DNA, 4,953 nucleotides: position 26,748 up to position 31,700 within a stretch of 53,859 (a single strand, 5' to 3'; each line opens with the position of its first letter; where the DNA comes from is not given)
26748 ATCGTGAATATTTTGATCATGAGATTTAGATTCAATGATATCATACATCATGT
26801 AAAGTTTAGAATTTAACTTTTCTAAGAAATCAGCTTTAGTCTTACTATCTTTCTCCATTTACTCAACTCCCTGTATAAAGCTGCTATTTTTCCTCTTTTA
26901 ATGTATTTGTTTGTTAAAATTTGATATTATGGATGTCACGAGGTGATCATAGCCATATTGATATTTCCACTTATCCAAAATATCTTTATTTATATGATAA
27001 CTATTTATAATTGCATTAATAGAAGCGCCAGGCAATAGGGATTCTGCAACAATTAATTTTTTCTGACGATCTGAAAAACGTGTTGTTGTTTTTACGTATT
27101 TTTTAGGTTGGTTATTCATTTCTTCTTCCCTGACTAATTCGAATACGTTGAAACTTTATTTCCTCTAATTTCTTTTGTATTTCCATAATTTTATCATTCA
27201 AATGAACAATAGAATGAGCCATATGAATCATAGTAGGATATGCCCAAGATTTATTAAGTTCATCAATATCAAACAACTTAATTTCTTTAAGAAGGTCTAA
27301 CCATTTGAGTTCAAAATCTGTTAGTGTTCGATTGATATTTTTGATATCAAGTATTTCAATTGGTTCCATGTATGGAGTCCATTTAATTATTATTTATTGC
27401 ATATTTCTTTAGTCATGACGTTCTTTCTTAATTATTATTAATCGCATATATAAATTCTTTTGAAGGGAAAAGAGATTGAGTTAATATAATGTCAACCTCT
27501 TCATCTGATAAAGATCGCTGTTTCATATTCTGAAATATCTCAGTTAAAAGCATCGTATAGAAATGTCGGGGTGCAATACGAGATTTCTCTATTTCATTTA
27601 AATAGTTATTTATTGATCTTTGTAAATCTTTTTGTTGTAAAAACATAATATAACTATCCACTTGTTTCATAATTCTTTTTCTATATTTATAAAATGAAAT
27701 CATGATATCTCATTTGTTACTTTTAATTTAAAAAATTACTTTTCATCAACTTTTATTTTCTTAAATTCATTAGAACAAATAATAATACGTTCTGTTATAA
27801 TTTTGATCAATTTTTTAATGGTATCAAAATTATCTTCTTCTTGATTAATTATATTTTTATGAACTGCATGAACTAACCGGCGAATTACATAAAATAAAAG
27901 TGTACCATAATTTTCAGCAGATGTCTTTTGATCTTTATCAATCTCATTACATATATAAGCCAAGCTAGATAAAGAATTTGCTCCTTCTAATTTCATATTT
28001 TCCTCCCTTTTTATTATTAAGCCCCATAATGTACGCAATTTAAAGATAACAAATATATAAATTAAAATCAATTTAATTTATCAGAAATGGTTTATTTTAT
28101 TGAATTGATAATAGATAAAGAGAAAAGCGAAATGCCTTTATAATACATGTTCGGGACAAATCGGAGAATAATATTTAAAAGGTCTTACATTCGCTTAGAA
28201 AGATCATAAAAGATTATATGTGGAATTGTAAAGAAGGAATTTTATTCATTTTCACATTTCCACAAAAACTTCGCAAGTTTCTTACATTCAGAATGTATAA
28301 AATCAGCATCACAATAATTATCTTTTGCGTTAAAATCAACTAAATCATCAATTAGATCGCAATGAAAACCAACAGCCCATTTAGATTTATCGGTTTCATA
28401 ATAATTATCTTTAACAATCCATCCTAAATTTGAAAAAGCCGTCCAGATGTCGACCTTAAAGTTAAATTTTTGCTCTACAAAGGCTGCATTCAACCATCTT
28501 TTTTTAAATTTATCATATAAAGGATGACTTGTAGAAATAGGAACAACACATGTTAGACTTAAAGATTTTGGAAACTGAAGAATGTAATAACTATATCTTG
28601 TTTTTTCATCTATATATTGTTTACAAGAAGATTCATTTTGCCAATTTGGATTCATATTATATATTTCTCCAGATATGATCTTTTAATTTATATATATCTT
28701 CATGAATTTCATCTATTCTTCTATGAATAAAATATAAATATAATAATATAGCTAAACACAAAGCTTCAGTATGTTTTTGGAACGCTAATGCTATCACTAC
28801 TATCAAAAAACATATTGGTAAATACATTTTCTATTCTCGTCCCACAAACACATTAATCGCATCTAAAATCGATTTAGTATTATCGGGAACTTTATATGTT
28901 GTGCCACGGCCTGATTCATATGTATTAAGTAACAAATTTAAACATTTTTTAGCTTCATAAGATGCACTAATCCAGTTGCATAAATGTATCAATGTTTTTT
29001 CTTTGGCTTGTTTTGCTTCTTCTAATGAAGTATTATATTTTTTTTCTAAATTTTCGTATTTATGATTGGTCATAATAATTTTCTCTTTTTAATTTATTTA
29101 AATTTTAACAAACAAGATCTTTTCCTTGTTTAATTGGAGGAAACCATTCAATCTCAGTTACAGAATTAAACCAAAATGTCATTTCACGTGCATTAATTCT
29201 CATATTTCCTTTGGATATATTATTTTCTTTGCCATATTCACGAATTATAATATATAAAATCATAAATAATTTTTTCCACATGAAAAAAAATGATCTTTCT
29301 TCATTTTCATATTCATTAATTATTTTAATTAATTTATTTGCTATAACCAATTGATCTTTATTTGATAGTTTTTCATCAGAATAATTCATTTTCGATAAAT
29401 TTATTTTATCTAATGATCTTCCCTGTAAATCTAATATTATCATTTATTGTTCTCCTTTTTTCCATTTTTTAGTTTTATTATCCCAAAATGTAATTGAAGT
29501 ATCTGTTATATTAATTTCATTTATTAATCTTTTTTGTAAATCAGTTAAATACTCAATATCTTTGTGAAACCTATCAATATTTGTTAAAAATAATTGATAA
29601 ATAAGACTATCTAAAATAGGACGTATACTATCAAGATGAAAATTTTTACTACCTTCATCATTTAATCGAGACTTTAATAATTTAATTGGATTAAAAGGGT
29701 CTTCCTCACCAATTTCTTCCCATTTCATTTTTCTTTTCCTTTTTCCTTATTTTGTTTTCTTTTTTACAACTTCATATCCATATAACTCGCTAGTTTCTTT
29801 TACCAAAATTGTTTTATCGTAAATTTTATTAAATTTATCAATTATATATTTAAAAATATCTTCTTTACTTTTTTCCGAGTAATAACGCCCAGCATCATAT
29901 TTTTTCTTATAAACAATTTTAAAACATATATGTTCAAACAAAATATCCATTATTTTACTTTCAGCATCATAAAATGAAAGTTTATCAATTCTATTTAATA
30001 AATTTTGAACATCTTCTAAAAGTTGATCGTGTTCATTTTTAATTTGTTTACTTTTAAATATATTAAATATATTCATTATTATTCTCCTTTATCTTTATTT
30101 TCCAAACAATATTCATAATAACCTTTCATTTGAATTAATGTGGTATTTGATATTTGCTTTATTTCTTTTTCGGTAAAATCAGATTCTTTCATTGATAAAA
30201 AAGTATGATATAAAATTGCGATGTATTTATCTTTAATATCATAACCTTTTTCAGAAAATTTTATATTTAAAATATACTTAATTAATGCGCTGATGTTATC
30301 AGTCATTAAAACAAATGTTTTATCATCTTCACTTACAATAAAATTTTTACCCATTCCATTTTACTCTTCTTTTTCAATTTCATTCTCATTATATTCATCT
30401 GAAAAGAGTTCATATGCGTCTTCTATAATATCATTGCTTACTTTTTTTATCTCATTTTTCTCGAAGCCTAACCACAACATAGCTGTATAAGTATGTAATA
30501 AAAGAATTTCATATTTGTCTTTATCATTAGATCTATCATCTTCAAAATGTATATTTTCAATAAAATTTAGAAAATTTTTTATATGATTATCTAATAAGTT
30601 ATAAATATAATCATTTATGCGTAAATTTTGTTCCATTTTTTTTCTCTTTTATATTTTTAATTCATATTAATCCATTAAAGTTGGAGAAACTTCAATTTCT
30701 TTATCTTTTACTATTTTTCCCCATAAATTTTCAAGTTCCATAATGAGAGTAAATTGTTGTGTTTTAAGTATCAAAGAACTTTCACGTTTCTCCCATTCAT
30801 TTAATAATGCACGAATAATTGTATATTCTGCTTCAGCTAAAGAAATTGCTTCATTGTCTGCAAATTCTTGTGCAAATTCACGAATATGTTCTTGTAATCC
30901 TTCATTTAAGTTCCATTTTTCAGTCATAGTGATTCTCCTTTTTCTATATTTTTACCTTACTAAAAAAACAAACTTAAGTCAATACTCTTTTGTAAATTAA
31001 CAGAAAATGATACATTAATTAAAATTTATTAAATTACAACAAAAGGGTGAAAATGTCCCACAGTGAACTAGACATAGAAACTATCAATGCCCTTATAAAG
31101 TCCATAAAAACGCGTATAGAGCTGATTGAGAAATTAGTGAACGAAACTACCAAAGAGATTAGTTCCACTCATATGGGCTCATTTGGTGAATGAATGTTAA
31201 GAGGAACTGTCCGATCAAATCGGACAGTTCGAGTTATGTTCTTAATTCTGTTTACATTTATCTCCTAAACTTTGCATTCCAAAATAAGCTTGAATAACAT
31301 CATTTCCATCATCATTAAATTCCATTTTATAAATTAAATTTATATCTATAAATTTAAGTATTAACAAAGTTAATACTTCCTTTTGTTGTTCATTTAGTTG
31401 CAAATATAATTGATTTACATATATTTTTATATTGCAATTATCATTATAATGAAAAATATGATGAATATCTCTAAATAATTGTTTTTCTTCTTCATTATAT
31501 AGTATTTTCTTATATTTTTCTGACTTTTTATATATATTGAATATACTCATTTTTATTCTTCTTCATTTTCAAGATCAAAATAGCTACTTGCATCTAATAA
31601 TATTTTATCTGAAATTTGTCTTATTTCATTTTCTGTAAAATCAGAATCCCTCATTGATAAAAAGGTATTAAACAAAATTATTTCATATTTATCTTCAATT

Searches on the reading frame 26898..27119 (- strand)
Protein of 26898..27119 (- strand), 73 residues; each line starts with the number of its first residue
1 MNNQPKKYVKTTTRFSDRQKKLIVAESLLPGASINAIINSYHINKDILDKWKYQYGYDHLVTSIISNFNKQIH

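Call 91: search_protein_families(library=pfam, proteins=[window:26898-27119:-], max_evalue=0.01)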
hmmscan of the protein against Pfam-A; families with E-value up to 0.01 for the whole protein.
window:26898-27119:- (73 aa): 1 family
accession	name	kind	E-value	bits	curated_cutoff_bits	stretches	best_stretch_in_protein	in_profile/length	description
PF01527.26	HTH_Tnp_1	-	7.5e-06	26.5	24.1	1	10-61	2-53/75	Transposase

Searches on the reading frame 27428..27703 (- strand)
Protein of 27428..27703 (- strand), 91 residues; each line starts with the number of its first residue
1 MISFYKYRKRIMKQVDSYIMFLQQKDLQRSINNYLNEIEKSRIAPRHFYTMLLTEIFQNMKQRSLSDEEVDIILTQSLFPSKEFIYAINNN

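Call 91: search_protein_families(library=pfam, proteins=[window:27428-27703:-], max_evalue=0.01)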
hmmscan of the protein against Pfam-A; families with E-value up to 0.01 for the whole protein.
window:27428-27703:- (91 aa): 1 family
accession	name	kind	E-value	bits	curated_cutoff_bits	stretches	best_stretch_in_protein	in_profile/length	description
PF00772.26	DnaB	-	0.0093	16.4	23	0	42-78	29-65/103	DnaB-like helicase N terminal domain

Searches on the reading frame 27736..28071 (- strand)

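Call 70: search_protein_families(library=pfam, proteins=[window:27736-28071:-], max_evalue=0.01)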
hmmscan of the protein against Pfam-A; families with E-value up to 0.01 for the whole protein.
window:27736-28071:- (111 aa): 1 family
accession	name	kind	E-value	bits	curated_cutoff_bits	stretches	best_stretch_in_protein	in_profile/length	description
PF16848.10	SoDot-IcmSS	-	0.00082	19.9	25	1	30-102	63-135/178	Substrate of the Dot/Icm secretion system, putative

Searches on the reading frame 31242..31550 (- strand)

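Call 70: search_protein_families(library=pfam, proteins=[window:31242-31550:-], max_evalue=0.01)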
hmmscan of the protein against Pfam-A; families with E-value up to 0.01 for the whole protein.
window:31242-31550:- (102 aa): 1 family
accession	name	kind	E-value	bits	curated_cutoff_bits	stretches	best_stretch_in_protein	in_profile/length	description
PF18774.7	APOBEC4_like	-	0.0059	17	26.7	1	30-76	73-119/131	APOBEC4-like -AID/APOBEC-deaminase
